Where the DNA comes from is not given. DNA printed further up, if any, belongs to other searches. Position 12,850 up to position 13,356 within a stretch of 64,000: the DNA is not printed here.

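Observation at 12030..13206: mer-like metal operon (ArsR, MerT-MerP fusion, GDCC Cys-rich protein) with no mercuric reductase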

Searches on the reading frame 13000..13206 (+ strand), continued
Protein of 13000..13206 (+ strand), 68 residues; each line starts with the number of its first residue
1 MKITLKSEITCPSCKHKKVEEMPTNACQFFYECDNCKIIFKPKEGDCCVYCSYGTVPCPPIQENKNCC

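Call 47: search_protein_representatives(alignment_id=A1)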
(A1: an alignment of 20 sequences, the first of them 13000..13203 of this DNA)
Query: 20 sequences, 68 profile positions. Proteins with E-value up to 0.001 (for the whole library): 2900; up to 1e-10: 1739; up to 1e-30: 5. The best 150 are listed.
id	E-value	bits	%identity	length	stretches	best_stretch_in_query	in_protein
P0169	6.3e-34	131.8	-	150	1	1-68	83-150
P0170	1.2e-33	131.0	-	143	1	2-68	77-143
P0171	8.6e-32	125.0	-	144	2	2-63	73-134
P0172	2.1e-31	123.7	-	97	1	1-68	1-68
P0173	3.0e-31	123.2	-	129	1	1-68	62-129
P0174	1.6e-30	120.9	-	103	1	1-65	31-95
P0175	1.9e-30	120.6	-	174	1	1-68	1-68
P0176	4.9e-30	119.3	-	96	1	2-67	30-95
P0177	8.3e-30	118.6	-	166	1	3-68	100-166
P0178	1.1e-29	118.2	-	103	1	2-68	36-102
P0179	1.5e-29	117.8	-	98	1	3-67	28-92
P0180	2.5e-29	117.1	-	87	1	3-65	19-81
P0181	3.0e-29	116.8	-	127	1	1-67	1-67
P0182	3.1e-29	116.8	-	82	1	4-63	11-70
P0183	3.8e-29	116.5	-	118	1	2-68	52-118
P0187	1.5e-28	114.6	-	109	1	4-68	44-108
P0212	2.7e-27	110.6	-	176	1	3-65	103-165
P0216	3.8e-27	110.1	-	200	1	4-68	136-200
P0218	4.1e-27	110.0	-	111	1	3-68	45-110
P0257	5.1e-26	106.5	-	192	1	4-68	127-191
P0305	3.4e-25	103.8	-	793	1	4-68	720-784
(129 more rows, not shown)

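Call 52: search_dna_similar(query=window:13000-13203:+, collection=plasmids, mode=protein, max_rows=40, max_evalue=0.001)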
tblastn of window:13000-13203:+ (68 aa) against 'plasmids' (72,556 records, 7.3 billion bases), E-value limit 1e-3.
Records with a match: 355; places in all: 376; records where one place covers at least 80% of the query: 337.
Best place of each record, by identity: 60-80% 52; <60% 303.
By first word of the organism name: Pseudomonas 87; Klebsiella 43; Aeromonas 27; Enterobacter 19; Citrobacter 17; Hymenobacter 13; Ensifer 12; Sphingobium 10; Paraburkholderia 10; Sphingomonas 8; and 63 more.
By predicted mobility (MOB-suite, as given by PLSDB): non-mobilizable 145; mobilizable 109; conjugative 101.
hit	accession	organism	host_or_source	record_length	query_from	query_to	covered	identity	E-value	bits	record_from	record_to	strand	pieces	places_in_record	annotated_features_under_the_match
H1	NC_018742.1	Emticicia oligotrophica DSM 17448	warm spring water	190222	1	68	100%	69.1%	5e-25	102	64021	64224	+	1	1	GDCCVxC domain-containing (seleno)protein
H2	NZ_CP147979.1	Alteromonas macleodii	-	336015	2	68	99%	70.1%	9e-25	101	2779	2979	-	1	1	GDCCVxC domain-containing (seleno)protein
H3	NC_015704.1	Runella slithyformis DSM 19594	fresh water lake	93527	3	68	97%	69.7%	6e-25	102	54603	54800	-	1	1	GDCCVxC domain-containing (seleno)protein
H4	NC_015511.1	Haliscomenobacter hydrossis DSM 1100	activated sludge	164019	1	68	100%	66.7%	2e-22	95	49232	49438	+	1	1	GDCCVxC domain-containing (seleno)protein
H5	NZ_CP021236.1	Pontibacter actiniarum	Whole organism,unidentified actinians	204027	2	68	99%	65.7%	2e-24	100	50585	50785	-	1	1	GDCCVxC domain-containing (seleno)protein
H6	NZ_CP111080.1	Pontibacter kalidii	whole organism,rhizosphere soil of ...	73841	2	68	99%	64.2%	5e-24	99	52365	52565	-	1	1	GDCCVxC domain-containing (seleno)protein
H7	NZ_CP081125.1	Sulfitobacter sp. S190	-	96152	2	68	99%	64.2%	3e-23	97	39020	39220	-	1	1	GDCCVxC domain-containing (seleno)protein | merF: mercury resistance system transport protein MerF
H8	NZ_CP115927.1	Agrobacterium tumefaciens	Chrysanthemum,cell culture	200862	2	68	99%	64.2%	2e-22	95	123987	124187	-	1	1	GDCCVxC domain-containing (seleno)protein | merF: mercury resistance system transport protein MerF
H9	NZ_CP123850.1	Agrobacterium tumefaciens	Rose,cell culture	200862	2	68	99%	64.2%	2e-22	95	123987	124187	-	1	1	GDCCVxC domain-containing (seleno)protein | merF: mercury resistance system transport protein MerF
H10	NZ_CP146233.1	Pararoseomonas sp. SCSIO 73927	sediment,marine sediment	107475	3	68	97%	64.2%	1e-21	93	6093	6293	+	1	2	GDCCVxC domain-containing (seleno)protein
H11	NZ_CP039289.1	Cupriavidus necator H16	single cell,sludge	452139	2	68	99%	62.7%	1e-21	92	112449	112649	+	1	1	GDCCVxC domain-containing (seleno)protein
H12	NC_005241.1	Cupriavidus necator H16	-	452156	2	68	99%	62.7%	1e-21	92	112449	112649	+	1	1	GDCCVxC domain-containing (seleno)protein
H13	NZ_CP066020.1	Cupriavidus necator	-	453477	2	68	99%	62.7%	1e-21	92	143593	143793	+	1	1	GDCCVxC domain-containing (seleno)protein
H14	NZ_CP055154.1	Adhaeribacter swui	Cell culture,Mud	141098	1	68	100%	61.8%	2e-22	95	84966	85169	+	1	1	GDCCVxC domain-containing (seleno)protein | merTP: mercuric transport protein MerTP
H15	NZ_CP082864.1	Cupriavidus pauculus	-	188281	5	68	94%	65.6%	4e-22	94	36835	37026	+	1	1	GDCCVxC domain-containing (seleno)protein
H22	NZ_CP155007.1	Methylobacterium fujisawaense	concrete cylinder weathered outdoors on ...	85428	3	68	97%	61.1%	1e-20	90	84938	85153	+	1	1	GDCCVxC domain-containing (seleno)protein | mercury transporter MerT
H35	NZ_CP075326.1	Xanthomonas citri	citrus,citrus leaves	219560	2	68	99%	59.7%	1e-22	96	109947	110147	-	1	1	GDCCVxC domain-containing (seleno)protein | cation transporter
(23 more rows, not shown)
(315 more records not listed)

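Call 53: get_annotated_region(hit=H8, flank=5000)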
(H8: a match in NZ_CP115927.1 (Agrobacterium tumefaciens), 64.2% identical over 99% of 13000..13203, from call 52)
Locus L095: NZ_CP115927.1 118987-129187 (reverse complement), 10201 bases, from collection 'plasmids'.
description: Agrobacterium tumefaciens strain K224 plasmid pAtK224b, complete sequence
organism: Agrobacterium tumefaciens (NCBI taxid 358)
taxonomy: Bacteria; Pseudomonadota; Alphaproteobacteria; Hyphomicrobiales; Rhizobiaceae; Agrobacterium; Agrobacterium tumefaciens
host: -; source: Chrysanthemum,cell culture; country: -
typing (MOB-suite, as given by PLSDB): non-mobilizable; replicon rep_cluster_440; mating-pair formation MPF_T
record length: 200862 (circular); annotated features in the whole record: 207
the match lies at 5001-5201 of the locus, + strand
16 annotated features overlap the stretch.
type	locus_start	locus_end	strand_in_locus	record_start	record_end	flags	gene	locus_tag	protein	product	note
CDS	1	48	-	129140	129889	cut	-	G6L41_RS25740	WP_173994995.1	lytic transglycosylase domain-containing protein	-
CDS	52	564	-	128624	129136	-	-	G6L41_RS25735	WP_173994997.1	S26 family signal peptidase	GO:0006465 - signal peptide processing [Evidence IEA]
CDS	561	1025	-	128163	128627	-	-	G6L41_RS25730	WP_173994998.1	DUF2840 domain-containing protein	-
CDS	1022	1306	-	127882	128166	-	-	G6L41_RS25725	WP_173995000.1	helix-turn-helix domain-containing protein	-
CDS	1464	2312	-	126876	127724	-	-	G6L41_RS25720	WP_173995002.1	hypothetical protein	-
CDS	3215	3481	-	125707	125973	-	-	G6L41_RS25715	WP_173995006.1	DUF2285 domain-containing protein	-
CDS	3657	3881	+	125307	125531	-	-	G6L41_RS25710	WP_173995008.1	helix-turn-helix transcriptional regulator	-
CDS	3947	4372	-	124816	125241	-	-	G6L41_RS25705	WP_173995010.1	helix-turn-helix domain-containing protein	-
CDS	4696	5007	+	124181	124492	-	merF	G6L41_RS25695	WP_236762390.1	mercury resistance system transport protein MerF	-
CDS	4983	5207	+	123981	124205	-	-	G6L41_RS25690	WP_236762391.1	GDCCVxC domain-containing (seleno)protein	-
CDS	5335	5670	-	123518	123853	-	-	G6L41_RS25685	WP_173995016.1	DUF736 domain-containing protein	-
CDS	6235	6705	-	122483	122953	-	-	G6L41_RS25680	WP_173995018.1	hypothetical protein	-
CDS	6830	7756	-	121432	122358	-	-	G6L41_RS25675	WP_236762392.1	DUF2493 domain-containing protein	-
CDS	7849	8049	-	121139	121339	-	-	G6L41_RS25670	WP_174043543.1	hypothetical protein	-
CDS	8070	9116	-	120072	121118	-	-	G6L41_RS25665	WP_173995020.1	toprim domain-containing protein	-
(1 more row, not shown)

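Call 54: get_annotated_region(hit=H11, flank=5000)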
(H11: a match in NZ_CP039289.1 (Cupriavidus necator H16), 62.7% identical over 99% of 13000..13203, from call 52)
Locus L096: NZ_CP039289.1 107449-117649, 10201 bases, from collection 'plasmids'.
description: Cupriavidus necator H16 plasmid pHG1, complete sequence
organism: Cupriavidus necator H16 (NCBI taxid 381666)
taxonomy: Bacteria; Pseudomonadota; Betaproteobacteria; Burkholderiales; Burkholderiaceae; Cupriavidus; Cupriavidus necator; Cupriavidus necator H16
host: -; source: single cell,sludge; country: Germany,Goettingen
typing (MOB-suite, as given by PLSDB): conjugative; replicon rep_cluster_120; relaxase MOBH,MOBP; mating-pair formation MPF_T
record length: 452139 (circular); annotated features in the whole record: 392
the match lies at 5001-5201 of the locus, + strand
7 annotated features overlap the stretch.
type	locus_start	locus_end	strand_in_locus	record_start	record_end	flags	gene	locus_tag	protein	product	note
CDS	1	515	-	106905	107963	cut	-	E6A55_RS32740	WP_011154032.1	GNAT family N-acetyltransferase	-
CDS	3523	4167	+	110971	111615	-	-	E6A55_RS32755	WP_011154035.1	DUF1326 domain-containing protein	-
CDS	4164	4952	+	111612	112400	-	-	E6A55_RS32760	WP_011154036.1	DUF2182 domain-containing protein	-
CDS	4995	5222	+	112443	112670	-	-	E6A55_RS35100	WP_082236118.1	GDCCVxC domain-containing (seleno)protein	-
CDS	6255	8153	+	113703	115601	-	-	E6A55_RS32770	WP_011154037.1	potassium transporter Kup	-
CDS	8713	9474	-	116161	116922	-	-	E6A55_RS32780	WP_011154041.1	aldolase/citrate lyase family protein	-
CDS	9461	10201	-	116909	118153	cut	-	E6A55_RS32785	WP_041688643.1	type III PLP-dependent enzyme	-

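Call 55: search_dna_similar(query=window:13000-13203:+, collection=plasmids, mode=protein, max_rows=40, max_evalue=0.001, rows=spread)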
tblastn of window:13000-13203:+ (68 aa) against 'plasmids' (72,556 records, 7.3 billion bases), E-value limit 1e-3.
Records with a match: 355; places in all: 376; records where one place covers at least 80% of the query: 337.
Best place of each record, by identity: 60-80% 52; <60% 303.
By first word of the organism name: Pseudomonas 87; Klebsiella 43; Aeromonas 27; Enterobacter 19; Citrobacter 17; Hymenobacter 13; Ensifer 12; Sphingobium 10; Paraburkholderia 10; Sphingomonas 8; and 63 more.
By predicted mobility (MOB-suite, as given by PLSDB): non-mobilizable 145; mobilizable 109; conjugative 101.
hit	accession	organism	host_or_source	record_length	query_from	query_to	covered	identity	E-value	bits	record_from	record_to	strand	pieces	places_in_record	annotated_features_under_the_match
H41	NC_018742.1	Emticicia oligotrophica DSM 17448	warm spring water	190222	1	68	100%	69.1%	5e-25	102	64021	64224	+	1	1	GDCCVxC domain-containing (seleno)protein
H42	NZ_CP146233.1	Pararoseomonas sp. SCSIO 73927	sediment,marine sediment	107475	3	68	97%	64.2%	1e-21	93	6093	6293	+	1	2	GDCCVxC domain-containing (seleno)protein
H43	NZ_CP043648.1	Hymenobacter sp. NBH84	pure culture,soil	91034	2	64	93%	65.1%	6e-23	96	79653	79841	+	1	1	GDCCVxC domain-containing (seleno)protein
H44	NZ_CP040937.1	Hymenobacter sp. DG01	cell culture,water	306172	3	66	94%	62.5%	1e-22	96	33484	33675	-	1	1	GDCCVxC domain-containing (seleno)protein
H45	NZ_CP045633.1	Roseibium aggregatum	-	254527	2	68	99%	59.7%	2e-21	92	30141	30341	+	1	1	GDCCVxC domain-containing (seleno)protein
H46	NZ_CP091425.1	Methylobacter sp. YRD-M1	isolate,wetland soil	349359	3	68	97%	59.1%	3e-20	89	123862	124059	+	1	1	GDCCVxC domain-containing (seleno)protein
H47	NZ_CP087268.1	Aeromonas veronii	hospital sewage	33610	2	68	99%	58.2%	2e-20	89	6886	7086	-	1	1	GDCCVxC domain-containing (seleno)protein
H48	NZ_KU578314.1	Pseudomonas aeruginosa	-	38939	2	68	99%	58.2%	2e-20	89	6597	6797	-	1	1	GDCCVxC domain-containing (seleno)protein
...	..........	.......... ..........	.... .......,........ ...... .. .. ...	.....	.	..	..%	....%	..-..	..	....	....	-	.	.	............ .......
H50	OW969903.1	Klebsiella pneumoniae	Homo sapiens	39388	2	68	99%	58.2%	2e-20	89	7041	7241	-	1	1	hypothetical protein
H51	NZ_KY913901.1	Klebsiella oxytoca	-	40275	2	68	99%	58.2%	2e-20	89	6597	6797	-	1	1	GDCCVxC domain-containing (seleno)protein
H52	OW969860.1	Klebsiella pneumoniae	Homo sapiens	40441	2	68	99%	58.2%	2e-20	89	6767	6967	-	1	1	hypothetical protein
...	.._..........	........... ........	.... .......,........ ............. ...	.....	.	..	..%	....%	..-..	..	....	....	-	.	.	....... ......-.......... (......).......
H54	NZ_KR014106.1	Aeromonas hydrophila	-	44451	2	68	99%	58.2%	2e-20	89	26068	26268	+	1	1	GDCCVxC domain-containing (seleno)protein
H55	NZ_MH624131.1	Aeromonas taiwanensis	-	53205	2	68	99%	58.2%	2e-20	89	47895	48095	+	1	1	GDCCVxC domain-containing (seleno)protein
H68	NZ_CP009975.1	Pseudomonas putida S12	soil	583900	2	68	99%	58.2%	2e-20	89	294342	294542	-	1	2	GDCCVxC domain-containing (seleno)protein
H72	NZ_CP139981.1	Sphingobium yanoikuyae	-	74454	3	65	93%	58.7%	1e-19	87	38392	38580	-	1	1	GDCCVxC domain-containing (seleno)protein | mercuric transporter MerT family protein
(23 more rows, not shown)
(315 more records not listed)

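Call 56: get_annotated_region(hit=H48, flank=5000)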
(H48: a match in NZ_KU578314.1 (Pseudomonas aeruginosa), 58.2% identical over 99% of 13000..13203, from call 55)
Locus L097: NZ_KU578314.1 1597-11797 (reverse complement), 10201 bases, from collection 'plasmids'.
description: Pseudomonas aeruginosa strain 10265 plasmid p10265-KPC, complete sequence
organism: Pseudomonas aeruginosa (NCBI taxid 287)
taxonomy: Bacteria; Pseudomonadota; Gammaproteobacteria; Pseudomonadales; Pseudomonadaceae; Pseudomonas; Pseudomonas aeruginosa
host: -; source: -; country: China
typing (MOB-suite, as given by PLSDB): mobilizable; replicon IncP,IncU; relaxase MOBP
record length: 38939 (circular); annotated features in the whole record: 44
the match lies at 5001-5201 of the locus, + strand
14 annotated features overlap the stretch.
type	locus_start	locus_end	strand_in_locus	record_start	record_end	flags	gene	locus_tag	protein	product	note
CDS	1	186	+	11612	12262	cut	-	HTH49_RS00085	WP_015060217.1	DUF6753 family protein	-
CDS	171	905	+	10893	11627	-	-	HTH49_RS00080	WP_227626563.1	OfxX fusion product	-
CDS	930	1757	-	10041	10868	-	-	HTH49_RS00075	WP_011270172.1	3'-5' exonuclease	-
CDS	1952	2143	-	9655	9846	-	-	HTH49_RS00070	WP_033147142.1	hypothetical protein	-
CDS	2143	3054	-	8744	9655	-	-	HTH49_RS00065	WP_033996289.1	DNA-binding protein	-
CDS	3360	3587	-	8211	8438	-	-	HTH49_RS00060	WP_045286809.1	hypothetical protein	-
CDS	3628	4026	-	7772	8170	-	merR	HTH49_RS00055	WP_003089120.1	Hg(II)-responsive transcriptional regulator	-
CDS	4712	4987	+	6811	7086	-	merP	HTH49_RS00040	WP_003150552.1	mercury resistance system periplasmic binding protein MerP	-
CDS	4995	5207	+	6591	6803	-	-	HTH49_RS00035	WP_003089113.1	GDCCVxC domain-containing (seleno)protein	-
CDS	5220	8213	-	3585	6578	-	-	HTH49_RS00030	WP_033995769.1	Tn3 family transposase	-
CDS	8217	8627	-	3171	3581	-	-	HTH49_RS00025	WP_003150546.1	putative toxin-antitoxin system toxin component, PIN family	-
CDS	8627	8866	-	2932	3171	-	-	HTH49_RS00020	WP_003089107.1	ribbon-helix-helix domain-containing protein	-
CDS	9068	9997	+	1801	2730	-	-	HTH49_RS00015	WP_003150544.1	recombinase family protein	GO:0006310 - DNA recombination [Evidence IEA]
CDS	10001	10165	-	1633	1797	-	-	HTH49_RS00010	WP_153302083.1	hypothetical protein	-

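Call 57: get_annotated_region(hit=H68, flank=6000)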
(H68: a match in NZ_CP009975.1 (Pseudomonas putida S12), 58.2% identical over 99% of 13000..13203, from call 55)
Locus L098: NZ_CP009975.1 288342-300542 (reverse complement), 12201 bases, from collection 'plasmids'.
description: Pseudomonas putida S12 plasmid pTTS12, complete sequence
organism: Pseudomonas putida S12 (NCBI taxid 1215087)
taxonomy: Bacteria; Pseudomonadota; Gammaproteobacteria; Pseudomonadales; Pseudomonadaceae; Pseudomonas; Pseudomonas putida; Pseudomonas putida S12
host: -; source: soil; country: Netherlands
typing (MOB-suite, as given by PLSDB): conjugative; replicon rep_cluster_1115,rep_cluster_2238; relaxase MOBP; mating-pair formation MPF_T
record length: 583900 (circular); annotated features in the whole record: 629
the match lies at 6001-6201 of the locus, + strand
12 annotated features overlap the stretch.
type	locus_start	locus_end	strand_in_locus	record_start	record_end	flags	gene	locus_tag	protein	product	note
CDS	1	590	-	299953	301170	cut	-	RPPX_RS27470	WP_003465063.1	TniQ family protein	-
CDS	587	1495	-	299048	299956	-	-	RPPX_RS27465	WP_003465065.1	TniB family NTP-binding protein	-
CDS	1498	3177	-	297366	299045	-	-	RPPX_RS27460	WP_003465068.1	DDE-type integrase/transposase/recombinase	GO:0015074 - DNA integration [Evidence IEA]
CDS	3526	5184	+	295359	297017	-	-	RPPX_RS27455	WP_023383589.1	methyl-accepting chemotaxis protein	GO:0006935 - chemotaxis [Evidence IEA]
CDS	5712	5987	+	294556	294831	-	merP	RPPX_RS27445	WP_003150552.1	mercury resistance system periplasmic binding protein MerP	-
CDS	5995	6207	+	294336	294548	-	-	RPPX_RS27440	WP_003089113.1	GDCCVxC domain-containing (seleno)protein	-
CDS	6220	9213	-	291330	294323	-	-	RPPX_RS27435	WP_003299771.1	Tn3 family transposase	-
CDS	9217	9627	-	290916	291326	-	-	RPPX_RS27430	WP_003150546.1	putative toxin-antitoxin system toxin component, PIN family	-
CDS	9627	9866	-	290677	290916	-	-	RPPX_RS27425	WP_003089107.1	ribbon-helix-helix domain-containing protein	-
CDS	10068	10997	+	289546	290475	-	-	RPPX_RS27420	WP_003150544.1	recombinase family protein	GO:0006310 - DNA recombination [Evidence IEA]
CDS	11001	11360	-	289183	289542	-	-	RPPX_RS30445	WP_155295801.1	hypothetical protein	-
CDS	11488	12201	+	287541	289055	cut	istA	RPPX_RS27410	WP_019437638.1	IS21-like element ISPpu7 family transposase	GO:0006313 - DNA transposition [Evidence IEA]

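Call 62: get_annotated_region(hit=H22, flank=4000)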
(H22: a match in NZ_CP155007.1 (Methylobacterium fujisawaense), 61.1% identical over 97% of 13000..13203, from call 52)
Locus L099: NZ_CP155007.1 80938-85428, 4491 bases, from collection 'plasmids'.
description: Methylobacterium fujisawaense strain C14 plasmid unnamed8, complete sequence
organism: Methylobacterium fujisawaense (NCBI taxid 107400)
taxonomy: Bacteria; Pseudomonadota; Alphaproteobacteria; Hyphomicrobiales; Methylobacteriaceae; Methylobacterium; Methylobacterium fujisawaense
host: -; source: concrete cylinder weathered outdoors on green roof; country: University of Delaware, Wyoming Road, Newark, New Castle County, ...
typing (MOB-suite, as given by PLSDB): mobilizable; relaxase MOBF
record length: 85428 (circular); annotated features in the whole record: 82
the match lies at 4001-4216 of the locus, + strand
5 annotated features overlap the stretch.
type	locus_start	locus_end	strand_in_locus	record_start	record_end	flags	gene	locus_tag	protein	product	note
CDS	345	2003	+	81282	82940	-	-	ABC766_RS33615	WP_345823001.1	IS1182 family transposase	-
CDS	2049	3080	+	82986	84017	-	-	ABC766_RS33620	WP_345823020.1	NAD(P)/FAD-dependent oxidoreductase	-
CDS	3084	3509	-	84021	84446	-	-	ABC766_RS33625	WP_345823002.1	helix-turn-helix domain-containing protein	-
CDS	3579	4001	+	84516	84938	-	-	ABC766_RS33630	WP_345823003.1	mercury transporter MerT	-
CDS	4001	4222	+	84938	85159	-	-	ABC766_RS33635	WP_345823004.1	GDCCVxC domain-containing (seleno)protein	-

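Call 63: get_annotated_region(hit=H72, flank=4000)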
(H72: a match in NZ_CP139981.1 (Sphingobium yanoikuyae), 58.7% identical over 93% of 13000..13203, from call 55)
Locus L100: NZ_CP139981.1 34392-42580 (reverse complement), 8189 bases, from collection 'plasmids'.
description: Sphingobium yanoikuyae strain HAMBI_1842 plasmid unnamed02, complete sequence
organism: Sphingobium yanoikuyae (NCBI taxid 13690)
taxonomy: Bacteria; Pseudomonadota; Alphaproteobacteria; Sphingomonadales; Sphingomonadaceae; Sphingobium; Sphingobium yanoikuyae
host: -; source: -; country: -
typing (MOB-suite, as given by PLSDB): conjugative; replicon rep_cluster_1617; relaxase MOBP; mating-pair formation MPF_T
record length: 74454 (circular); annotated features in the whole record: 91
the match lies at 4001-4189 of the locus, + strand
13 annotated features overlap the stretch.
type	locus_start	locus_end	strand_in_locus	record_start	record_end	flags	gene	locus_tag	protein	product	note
CDS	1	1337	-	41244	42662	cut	merA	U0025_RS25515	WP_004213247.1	mercury(II) reductase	-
CDS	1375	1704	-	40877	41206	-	-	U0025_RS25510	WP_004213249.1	heavy metal-associated domain-containing protein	-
CDS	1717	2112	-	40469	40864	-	-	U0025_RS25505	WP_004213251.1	mercuric transporter MerT family protein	-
CDS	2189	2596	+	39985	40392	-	-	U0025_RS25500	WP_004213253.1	helix-turn-helix domain-containing protein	-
CDS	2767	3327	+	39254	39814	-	-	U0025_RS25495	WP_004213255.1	recombinase family protein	GO:0006310 - DNA recombination [Evidence IEA]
CDS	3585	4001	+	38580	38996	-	-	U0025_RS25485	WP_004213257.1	mercuric transporter MerT family protein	-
CDS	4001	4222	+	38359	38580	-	-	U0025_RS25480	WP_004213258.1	GDCCVxC domain-containing (seleno)protein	-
CDS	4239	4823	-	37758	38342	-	-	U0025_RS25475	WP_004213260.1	DsrE family protein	-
CDS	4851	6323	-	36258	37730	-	-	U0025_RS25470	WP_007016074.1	multicopper oxidase domain-containing protein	-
CDS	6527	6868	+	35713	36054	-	-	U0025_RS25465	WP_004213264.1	metalloregulator ArsR/SmtB family transcription factor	GO:0006355 - regulation of DNA-templated transcription [Evidence IEA]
CDS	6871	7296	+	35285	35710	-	-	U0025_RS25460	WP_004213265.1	YeeE/YedE family protein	-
CDS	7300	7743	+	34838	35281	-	-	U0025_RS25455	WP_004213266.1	DUF6691 family protein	-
CDS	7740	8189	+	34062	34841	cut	-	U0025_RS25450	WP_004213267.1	sulfite exporter TauE/SafE family protein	GO:0006810 - transport [Evidence IEA]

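Call 64: get_annotated_region(hit=H35, flank=4000)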
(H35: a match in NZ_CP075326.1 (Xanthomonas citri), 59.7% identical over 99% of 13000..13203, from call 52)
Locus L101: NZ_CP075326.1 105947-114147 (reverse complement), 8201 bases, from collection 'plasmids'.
description: Xanthomonas citri pv. citri strain GD82 plasmid pXAC219, complete sequence
organism: Xanthomonas citri (NCBI taxid 611301)
taxonomy: Bacteria; Pseudomonadota; Gammaproteobacteria; Lysobacterales; Lysobacteraceae; Xanthomonas; Xanthomonas citri
host: -; source: citrus,citrus leaves; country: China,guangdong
typing (MOB-suite, as given by PLSDB): mobilizable; relaxase MOBH
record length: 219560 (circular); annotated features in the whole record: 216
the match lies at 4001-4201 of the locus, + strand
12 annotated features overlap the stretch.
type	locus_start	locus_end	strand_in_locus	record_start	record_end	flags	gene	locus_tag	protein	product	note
CDS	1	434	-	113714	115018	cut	-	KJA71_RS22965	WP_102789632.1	arsenic transporter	GO:0046685 - response to arsenic-containing substance [Evidence IEA]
CDS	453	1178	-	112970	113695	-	arsH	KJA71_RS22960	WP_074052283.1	arsenical resistance protein ArsH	GO:0046685 - response to arsenic-containing substance [Evidence IEA]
CDS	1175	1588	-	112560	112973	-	arsC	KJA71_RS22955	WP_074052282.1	arsenate reductase (glutaredoxin)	GO:0046685 - response to arsenic-containing substance [Evidence IEA]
CDS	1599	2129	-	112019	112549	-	-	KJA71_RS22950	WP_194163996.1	arsenate reductase ArsC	-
CDS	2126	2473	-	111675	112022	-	-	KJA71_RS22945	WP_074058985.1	metalloregulator ArsR/SmtB family transcription factor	GO:0006355 - regulation of DNA-templated transcription [Evidence IEA]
CDS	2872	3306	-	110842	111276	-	-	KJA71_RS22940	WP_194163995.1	MerR family transcriptional regulator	GO:0006355 - regulation of DNA-templated transcription [Evidence IEA]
CDS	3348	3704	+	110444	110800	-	-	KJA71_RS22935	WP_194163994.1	mercuric transporter MerT family protein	-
CDS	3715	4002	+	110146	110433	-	-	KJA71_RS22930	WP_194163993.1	cation transporter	-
CDS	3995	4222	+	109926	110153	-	-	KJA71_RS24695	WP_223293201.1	GDCCVxC domain-containing (seleno)protein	-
CDS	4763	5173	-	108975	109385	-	-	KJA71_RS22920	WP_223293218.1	copper-binding protein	-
CDS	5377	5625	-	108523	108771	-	-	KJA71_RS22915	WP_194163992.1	hypothetical protein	-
CDS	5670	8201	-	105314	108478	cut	-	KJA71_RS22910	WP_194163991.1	efflux RND transporter permease subunit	-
